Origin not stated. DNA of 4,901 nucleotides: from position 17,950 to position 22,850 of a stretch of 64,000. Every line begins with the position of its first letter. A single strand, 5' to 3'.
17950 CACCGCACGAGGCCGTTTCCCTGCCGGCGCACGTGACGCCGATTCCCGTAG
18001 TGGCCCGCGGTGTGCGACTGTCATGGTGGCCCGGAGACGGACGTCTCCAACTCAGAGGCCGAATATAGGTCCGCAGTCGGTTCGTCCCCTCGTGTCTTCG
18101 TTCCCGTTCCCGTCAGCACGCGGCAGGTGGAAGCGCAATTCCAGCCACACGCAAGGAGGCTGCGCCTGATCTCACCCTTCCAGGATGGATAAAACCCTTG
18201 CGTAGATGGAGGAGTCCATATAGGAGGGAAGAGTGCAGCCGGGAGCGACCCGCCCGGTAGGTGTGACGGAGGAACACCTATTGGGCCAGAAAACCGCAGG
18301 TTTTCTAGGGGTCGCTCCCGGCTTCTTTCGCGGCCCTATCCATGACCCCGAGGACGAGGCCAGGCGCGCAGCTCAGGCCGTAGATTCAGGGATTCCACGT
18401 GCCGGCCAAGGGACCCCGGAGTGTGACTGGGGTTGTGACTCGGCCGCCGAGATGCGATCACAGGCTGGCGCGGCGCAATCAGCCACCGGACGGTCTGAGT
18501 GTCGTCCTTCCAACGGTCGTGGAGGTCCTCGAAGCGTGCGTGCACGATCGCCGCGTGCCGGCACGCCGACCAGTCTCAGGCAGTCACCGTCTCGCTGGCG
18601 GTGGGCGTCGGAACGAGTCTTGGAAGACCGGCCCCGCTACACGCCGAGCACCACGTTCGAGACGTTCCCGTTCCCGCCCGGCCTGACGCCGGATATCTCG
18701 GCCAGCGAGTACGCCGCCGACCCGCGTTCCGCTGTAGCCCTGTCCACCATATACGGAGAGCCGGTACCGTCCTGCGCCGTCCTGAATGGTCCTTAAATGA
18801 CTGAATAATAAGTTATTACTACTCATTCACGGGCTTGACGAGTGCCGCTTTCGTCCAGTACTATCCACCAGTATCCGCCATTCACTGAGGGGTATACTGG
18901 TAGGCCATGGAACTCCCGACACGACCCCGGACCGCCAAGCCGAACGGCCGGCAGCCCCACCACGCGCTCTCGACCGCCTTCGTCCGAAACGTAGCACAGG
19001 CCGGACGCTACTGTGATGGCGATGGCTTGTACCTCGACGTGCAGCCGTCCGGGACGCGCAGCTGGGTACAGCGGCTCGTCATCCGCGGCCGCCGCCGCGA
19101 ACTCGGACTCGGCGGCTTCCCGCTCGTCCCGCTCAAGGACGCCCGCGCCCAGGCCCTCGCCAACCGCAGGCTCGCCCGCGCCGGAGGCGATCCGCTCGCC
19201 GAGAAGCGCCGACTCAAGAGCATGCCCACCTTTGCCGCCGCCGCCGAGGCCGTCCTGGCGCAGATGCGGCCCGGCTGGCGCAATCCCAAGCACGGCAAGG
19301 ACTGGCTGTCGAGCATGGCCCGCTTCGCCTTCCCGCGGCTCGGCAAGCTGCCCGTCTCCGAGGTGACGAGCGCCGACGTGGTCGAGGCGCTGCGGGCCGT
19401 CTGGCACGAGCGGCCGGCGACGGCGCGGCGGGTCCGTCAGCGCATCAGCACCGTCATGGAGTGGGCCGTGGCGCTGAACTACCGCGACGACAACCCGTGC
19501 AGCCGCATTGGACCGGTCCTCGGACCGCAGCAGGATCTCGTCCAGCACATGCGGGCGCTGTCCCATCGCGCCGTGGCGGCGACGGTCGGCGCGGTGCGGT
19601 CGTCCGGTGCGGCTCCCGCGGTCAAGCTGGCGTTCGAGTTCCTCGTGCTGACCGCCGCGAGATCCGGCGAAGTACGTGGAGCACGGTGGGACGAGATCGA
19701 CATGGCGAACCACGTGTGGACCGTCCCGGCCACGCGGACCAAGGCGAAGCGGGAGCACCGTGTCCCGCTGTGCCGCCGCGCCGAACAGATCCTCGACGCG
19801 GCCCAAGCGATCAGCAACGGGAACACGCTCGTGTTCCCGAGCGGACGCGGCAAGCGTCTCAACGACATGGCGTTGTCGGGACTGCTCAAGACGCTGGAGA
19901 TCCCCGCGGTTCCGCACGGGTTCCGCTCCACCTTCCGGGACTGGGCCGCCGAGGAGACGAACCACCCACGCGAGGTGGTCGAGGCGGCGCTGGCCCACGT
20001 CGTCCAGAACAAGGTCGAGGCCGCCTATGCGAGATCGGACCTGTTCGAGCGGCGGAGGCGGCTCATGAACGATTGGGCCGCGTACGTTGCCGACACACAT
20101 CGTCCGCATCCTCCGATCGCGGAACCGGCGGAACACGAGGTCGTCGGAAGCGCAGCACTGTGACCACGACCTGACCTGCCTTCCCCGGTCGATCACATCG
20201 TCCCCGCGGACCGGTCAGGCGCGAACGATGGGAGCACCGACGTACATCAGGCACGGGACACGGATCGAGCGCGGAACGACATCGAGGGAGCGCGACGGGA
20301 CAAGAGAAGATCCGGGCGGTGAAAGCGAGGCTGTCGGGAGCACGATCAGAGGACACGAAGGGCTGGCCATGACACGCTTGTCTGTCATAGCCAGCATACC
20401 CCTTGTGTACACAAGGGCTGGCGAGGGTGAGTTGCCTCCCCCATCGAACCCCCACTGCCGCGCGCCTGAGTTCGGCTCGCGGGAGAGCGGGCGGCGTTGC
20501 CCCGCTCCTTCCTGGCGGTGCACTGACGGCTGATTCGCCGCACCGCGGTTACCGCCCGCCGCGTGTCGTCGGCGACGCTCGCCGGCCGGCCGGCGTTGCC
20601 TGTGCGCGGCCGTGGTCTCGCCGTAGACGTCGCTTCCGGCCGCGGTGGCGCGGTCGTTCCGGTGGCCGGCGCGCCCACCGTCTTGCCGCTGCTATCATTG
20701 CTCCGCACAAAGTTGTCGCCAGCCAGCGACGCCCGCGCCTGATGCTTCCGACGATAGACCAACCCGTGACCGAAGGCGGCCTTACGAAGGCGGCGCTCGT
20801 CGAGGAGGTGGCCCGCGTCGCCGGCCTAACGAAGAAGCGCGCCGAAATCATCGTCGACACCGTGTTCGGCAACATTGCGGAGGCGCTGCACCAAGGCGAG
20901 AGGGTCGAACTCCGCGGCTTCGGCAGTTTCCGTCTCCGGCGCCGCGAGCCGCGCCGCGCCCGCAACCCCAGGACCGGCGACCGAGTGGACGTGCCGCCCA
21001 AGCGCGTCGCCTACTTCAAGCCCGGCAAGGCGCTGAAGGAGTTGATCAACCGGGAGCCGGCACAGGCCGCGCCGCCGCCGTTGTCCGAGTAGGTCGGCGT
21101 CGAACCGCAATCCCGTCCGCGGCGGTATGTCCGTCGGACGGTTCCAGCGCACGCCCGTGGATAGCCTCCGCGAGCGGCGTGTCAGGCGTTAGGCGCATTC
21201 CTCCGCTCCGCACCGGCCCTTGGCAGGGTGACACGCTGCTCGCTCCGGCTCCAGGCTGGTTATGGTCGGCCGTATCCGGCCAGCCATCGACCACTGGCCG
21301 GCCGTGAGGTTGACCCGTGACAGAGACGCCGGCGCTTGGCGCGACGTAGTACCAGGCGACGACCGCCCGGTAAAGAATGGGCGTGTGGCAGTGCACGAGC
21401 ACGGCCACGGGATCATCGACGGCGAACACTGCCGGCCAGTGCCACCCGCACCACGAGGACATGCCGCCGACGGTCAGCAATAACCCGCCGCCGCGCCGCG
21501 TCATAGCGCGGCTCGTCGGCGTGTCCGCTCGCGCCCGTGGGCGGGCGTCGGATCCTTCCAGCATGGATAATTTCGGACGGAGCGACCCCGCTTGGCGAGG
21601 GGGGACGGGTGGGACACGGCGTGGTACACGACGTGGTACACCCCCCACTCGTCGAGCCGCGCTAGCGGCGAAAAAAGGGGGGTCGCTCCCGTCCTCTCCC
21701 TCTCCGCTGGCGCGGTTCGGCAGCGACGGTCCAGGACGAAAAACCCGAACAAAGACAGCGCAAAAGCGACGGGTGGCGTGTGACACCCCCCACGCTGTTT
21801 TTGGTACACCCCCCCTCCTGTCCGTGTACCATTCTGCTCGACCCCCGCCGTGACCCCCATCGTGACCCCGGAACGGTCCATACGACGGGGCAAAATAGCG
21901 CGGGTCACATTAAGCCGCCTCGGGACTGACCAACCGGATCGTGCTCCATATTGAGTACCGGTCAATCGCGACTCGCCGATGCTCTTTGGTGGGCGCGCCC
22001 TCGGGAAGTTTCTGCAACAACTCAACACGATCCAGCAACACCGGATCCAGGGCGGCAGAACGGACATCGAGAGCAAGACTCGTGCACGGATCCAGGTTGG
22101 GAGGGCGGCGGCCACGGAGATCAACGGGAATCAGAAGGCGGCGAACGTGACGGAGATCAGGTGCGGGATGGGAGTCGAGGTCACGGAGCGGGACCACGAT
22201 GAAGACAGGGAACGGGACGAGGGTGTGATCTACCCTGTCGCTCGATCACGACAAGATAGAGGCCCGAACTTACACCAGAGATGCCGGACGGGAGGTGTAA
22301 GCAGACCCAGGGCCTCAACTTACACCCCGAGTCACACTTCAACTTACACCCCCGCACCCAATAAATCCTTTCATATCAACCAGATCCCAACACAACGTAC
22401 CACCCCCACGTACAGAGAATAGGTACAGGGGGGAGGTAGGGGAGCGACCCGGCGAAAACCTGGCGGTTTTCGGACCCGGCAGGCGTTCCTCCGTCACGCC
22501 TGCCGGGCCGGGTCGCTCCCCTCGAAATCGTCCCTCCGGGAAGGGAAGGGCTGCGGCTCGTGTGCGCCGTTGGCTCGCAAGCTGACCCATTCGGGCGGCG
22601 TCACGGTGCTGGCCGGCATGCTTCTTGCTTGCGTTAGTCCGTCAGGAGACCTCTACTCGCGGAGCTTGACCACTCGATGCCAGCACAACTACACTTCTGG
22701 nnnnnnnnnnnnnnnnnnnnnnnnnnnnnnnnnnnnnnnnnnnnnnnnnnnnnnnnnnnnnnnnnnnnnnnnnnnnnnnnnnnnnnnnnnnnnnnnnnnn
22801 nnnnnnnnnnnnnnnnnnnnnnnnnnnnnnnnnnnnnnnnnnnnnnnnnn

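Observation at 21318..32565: Nested imperfect inverted repeats bracket about 8 kb of defence cargo: an invertible segment, or two tail-to-tail islands sharing a backbone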

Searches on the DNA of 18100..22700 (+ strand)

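Call 32: search_rna_families(source=window, start=18100, end=22700, threshold=evalue, max_evalue=5, show_alignments=2)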
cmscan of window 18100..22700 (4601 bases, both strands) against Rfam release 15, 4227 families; matches with E-value up to 5: 5.
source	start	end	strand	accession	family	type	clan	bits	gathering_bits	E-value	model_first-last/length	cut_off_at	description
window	22469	22512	+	RF00826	mir-55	Gene; miRNA;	-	25.3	53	0.059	1-74/74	no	mir-55 microRNA precursor family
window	22423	22506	+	RF00912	mir-877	Gene; miRNA;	-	21.1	47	1.2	1-86/86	no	mir-877 microRNA precursor family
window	18586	18665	-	RF03191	mir-1913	Gene; miRNA;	-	19.4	105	3.3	1-80/80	no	mir-1913 microRNA precursor family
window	21589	21712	+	RF01918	mir-1249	Gene; miRNA;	-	18.3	83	3.7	1-75/75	no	mir-1249 microRNA precursor family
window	20568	20599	-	RF01340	CRISPR-DR29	Gene; CRISPR;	-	18.2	39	3.7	1-37/37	no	CRISPR RNA direct repeat element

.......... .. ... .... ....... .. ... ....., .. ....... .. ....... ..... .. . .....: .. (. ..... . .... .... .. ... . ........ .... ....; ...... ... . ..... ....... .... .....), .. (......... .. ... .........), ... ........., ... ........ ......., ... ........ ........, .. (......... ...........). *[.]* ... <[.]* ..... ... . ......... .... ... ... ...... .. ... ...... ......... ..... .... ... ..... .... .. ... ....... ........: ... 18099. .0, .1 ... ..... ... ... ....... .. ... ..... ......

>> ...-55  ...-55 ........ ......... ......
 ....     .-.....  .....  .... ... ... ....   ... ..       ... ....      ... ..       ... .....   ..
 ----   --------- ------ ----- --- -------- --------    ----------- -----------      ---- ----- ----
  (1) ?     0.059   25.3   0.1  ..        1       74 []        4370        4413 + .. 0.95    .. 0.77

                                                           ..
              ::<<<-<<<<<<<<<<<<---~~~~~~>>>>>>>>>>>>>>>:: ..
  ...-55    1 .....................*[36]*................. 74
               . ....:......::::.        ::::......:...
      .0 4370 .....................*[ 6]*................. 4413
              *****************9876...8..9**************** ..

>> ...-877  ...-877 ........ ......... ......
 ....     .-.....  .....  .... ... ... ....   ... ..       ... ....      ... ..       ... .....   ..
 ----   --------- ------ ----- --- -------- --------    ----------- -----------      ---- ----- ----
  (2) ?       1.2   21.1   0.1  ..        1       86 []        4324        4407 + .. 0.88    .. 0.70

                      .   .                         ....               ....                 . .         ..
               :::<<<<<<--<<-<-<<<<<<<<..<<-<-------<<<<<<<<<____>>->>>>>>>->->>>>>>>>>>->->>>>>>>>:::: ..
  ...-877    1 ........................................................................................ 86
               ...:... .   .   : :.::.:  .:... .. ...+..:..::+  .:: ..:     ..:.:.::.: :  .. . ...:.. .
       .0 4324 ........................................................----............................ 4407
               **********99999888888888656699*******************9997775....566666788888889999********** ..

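Call 85: build_rna_model(alignment_id=A3, structure=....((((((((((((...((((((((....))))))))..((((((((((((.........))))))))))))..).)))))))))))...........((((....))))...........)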
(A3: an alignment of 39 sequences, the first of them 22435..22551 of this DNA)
Model R1 built from alignment A3 (39 sequences, 123 columns); structure: as given.
model positions 116; base pairs 36; branch points 2; effective number of sequences 1.25; information 0.59 bits per position. Calibrated on 0.2 Mb of random sequence (short: E-values are rough).
structure used (alignment columns):
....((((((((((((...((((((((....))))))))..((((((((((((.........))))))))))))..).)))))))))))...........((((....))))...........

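Call 86: search_with_rna_model(model_id=R1, sources=[window, L001, L002, L003, L004, L005, L006, L007, L008, L009, L010, L011, L012, L013, L014, L015, L016, L017, L018, L019, L020, L021, L022, L023, L024, L025, L026, L027, L028, L029, L030, L031, L032, L033, L034, L035, L036, L037, L038, L039, L040, L041, L042, L043, L044, L045, L046, L047, L048, L049, L050, L051, L052, L053, L054, L055, L056, L057, L058, L059, L060, L061, L062, L063, L064, L065, L066, L067, L068, L069, L070, L071, L072, L073, L074, L075, L076], max_evalue=0.001, make_alignment=true)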
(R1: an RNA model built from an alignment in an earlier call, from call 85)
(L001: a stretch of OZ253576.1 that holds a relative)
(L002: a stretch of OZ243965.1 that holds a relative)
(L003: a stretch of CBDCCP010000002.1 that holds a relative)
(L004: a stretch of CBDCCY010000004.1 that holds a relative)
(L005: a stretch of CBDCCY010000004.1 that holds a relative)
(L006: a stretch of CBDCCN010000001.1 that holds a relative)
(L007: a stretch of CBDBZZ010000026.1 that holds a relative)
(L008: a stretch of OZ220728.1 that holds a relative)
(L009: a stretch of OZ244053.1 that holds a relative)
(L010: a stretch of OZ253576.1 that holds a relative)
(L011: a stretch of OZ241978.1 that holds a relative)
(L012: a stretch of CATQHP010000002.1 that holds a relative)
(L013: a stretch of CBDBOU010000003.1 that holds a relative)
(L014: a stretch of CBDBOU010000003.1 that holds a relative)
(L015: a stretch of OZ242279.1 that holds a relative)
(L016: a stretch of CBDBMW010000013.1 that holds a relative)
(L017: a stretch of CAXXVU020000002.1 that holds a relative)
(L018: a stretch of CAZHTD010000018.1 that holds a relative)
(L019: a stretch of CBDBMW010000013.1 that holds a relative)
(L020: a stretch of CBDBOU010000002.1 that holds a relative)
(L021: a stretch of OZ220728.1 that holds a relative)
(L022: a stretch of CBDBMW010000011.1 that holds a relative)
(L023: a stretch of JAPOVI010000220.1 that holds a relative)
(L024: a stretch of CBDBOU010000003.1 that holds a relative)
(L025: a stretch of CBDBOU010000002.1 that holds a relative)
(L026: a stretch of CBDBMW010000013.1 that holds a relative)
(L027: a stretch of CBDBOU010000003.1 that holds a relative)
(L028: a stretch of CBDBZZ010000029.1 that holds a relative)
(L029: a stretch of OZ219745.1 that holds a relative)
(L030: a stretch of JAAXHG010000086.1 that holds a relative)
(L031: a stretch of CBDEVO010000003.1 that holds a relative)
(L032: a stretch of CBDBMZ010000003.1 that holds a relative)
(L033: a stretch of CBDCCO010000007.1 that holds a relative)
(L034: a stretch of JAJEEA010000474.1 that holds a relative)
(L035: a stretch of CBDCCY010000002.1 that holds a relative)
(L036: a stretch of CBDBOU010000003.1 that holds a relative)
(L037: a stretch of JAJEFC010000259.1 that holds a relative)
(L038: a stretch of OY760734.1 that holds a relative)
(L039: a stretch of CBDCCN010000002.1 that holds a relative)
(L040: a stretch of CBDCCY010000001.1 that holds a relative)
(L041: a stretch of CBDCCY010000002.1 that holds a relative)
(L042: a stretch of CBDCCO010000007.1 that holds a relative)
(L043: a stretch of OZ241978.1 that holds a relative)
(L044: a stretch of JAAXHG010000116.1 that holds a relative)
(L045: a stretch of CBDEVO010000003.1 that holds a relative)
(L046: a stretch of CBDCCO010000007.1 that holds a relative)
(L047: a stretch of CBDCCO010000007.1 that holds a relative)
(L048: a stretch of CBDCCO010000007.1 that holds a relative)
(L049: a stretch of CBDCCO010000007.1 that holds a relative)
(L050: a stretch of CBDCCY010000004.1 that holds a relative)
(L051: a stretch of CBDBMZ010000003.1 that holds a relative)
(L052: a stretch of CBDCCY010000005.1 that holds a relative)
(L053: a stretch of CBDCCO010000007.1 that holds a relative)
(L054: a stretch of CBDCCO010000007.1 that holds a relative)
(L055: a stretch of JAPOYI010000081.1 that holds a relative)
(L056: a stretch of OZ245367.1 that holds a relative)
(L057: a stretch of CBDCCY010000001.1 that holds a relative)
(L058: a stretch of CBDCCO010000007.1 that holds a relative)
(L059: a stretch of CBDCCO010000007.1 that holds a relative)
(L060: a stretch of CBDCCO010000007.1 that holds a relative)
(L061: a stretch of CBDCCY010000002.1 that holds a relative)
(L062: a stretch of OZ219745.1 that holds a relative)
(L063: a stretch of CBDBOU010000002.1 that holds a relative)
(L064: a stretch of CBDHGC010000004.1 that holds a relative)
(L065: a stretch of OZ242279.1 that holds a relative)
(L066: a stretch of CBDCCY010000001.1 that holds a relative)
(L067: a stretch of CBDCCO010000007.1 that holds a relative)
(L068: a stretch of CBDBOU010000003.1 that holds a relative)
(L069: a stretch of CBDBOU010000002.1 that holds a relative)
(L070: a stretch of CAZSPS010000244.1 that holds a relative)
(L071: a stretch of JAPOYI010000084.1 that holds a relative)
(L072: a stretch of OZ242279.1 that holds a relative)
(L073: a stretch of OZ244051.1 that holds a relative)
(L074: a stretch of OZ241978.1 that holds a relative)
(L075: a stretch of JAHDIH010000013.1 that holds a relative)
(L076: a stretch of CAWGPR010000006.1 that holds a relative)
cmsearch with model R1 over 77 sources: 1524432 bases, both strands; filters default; matches with E-value up to 0.001: 84.
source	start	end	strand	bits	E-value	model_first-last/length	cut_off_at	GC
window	22435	22550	+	132.5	7e-25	1-116/116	no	0.71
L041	7823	7938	-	131.4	1.2e-24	1-116/116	no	0.66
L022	13129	13244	+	127.6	7.6e-24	1-116/116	no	0.68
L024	12973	13088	+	127.1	1e-23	1-116/116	no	0.68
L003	12778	12893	+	126.6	1.3e-23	1-116/116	no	0.71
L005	12766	12881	+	126.6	1.3e-23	1-116/116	no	0.71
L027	14569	14685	+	126.3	1.4e-23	1-116/116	no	0.63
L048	13974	14090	+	126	1.7e-23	1-116/116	no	0.69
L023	13144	13260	+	124.7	3.2e-23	1-116/116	no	0.66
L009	12760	12875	+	124.2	4.1e-23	1-116/116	no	0.63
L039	12754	12869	+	124.2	4.1e-23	1-116/116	no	0.63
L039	7909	8024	-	124.1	4.3e-23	1-116/116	no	0.65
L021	15695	15811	+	123.2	6.6e-23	1-116/116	no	0.68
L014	12322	12438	+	122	1.2e-22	1-116/116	no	0.67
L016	15801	15917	+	119.6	3.9e-22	1-116/116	no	0.66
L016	4110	4226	+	119.1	4.8e-22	1-116/116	no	0.67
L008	12860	12978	+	118.7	5.9e-22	1-116/116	no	0.69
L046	1067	1183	+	118.5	6.4e-22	1-116/116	no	0.68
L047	2068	2184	+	118.5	6.4e-22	1-116/116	no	0.68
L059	14003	14119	-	118.5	6.4e-22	1-116/116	no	0.68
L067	6795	6911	-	118.5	6.4e-22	1-116/116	no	0.68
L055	9044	9159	+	118.4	6.7e-22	1-116/116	no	0.66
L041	18421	18536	+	118.4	6.7e-22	1-116/116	no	0.72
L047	9008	9123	+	117.6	1e-21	1-116/116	no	0.69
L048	9008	9123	+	117.6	1e-21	1-116/116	no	0.69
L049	12437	12552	+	117.6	1e-21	1-116/116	no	0.69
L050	12452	12567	+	117.6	1e-21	1-116/116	no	0.69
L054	9008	9123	+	117.6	1e-21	1-116/116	no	0.69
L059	8752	8867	-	117.6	1e-21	1-116/116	no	0.69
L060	3536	3651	+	117.6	1e-21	1-116/116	no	0.69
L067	1544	1659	-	117.6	1e-21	1-116/116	no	0.69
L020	13624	13739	+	117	1.3e-21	1-116/116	no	0.64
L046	9008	9123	+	117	1.3e-21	1-116/116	no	0.7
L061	5924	6039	-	116.9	1.4e-21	1-116/116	no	0.7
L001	16814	16930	+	116.9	1.4e-21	1-116/116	no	0.67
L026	13138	13252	+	114.3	4.9e-21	1-116/116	no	0.69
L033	15071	15187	+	114.2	5.3e-21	1-116/116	no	0.68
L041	12397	12513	+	114.2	5.3e-21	1-116/116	no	0.68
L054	3755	3871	+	114.2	5.3e-21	1-116/116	no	0.68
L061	14004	14120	-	114.2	5.3e-21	1-116/116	no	0.68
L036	11819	11936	+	113.4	7.6e-21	1-116/116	no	0.69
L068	12314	12429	+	113.3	8.3e-21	1-116/116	no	0.72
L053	7823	7938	-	110.5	3.1e-20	1-116/116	no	0.67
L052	13551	13666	+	110.3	3.5e-20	1-116/116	no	0.72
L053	12668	12785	+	110.1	3.8e-20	1-116/116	no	0.68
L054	13087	13202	+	109.8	4.5e-20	1-116/116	no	0.69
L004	12766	12882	+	107.9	1.1e-19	1-116/116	no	0.67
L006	17232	17348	-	106.7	2e-19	1-116/116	no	0.71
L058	7874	7990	-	106.7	2e-19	1-116/116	no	0.74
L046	20540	20656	-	105.3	3.9e-19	1-116/116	no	0.72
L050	15639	15754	+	105.2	4.2e-19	1-116/116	no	0.66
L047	12757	12872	+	105.1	4.3e-19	1-116/116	no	0.67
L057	5022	5137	-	104.6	5.6e-19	1-116/116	no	0.71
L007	12371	12486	+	102.3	1.7e-18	1-116/116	no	0.66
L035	14772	14887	-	101.3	2.8e-18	1-116/116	no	0.66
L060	12546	12660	+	98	1.4e-17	1-116/116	no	0.65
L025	11814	11931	+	97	2.2e-17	1-116/116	no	0.7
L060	11343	11456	-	96.5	2.8e-17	1-116/116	no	0.63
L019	12554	12668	+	95.6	4.4e-17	1-116/116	no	0.65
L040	12335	12450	+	94.9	6.3e-17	1-116/116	no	0.7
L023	8747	8862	-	91.4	3.5e-16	1-116/116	no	0.68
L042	1104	1218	+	87.4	2.4e-15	1-116/116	no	0.68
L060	7009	7124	-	86.5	3.7e-15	1-116/116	no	0.68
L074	7983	8097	+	84.4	1e-14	1-116/116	no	0.7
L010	5933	6049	+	65.7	9.2e-11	1-116/116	no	0.57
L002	12593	12714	+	62.2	4.9e-10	1-116/116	no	0.69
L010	12707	12852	+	41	1.5e-05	1-116/116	no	0.7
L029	12949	13013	-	37.6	7.9e-05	1-116/116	no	0.65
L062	12948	13012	-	37.6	7.9e-05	1-116/116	no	0.65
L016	15760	15891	-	36.9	0.00011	1-116/116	no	0.65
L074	6439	6564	+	35.8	0.00018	1-116/116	no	0.71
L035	4268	4393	+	35.4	0.00022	1-116/116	no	0.67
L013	13105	13169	+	35.4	0.00023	1-116/116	no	0.63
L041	18380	18511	-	33.5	0.00058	1-116/116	no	0.69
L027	14530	14659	-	32.9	0.00078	1-116/116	no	0.68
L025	4634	4699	+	32.8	0.0008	1-116/116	no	0.62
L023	13103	13234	-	32.7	0.00087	1-116/116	no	0.67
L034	2761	2884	-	32.6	0.00089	1-116/116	no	0.65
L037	11909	12032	-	32.6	0.00089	1-116/116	no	0.65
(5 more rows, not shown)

Alignment A4: 84 matches aligned to the model, 254 columns, each read 5' to 3' on its own strand. Consensus structure (alignment columns), stored with it:
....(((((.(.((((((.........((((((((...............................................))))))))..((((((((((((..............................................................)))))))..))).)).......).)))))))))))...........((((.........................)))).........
